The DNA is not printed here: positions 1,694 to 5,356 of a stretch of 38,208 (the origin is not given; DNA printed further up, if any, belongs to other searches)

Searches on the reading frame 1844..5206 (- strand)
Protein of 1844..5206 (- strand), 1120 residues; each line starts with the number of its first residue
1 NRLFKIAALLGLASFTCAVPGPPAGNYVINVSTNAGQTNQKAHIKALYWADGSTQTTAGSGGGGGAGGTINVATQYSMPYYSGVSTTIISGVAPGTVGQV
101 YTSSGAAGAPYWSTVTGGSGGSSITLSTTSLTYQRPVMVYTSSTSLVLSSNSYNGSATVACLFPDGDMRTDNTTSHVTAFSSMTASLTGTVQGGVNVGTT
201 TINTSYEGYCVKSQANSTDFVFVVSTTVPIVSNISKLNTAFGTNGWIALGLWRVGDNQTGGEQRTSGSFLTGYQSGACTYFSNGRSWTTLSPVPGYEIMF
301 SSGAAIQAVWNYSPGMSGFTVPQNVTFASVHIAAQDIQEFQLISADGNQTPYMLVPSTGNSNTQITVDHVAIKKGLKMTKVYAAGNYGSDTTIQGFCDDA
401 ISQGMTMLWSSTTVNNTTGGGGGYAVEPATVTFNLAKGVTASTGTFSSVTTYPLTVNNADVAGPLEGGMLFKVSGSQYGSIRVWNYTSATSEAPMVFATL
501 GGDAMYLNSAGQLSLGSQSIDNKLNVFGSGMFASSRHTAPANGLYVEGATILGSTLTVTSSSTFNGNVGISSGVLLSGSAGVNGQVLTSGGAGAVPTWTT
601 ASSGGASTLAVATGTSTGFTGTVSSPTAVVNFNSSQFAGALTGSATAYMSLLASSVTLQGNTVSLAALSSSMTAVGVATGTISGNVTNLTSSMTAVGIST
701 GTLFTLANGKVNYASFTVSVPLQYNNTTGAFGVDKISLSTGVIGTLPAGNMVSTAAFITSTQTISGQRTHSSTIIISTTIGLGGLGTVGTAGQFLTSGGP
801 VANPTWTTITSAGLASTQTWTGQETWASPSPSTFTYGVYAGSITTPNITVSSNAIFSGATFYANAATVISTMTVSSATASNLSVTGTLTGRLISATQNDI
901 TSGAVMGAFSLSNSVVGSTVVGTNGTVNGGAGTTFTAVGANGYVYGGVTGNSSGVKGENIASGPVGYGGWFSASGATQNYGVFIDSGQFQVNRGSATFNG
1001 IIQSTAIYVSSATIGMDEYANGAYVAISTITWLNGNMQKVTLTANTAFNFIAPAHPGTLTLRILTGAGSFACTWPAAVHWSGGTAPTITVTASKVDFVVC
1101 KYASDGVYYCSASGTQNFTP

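Call 15: search_protein_families(library=phrogs, proteins=[window:1844-5206:-], max_evalue=0.001)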
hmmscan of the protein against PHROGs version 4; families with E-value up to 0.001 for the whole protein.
window:1844-5206:- (1120 aa): 1 family
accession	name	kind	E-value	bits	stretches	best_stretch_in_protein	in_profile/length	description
phrog_9017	-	tail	4.1e-05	24.9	1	1033-1106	75-146/159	tail fiber protein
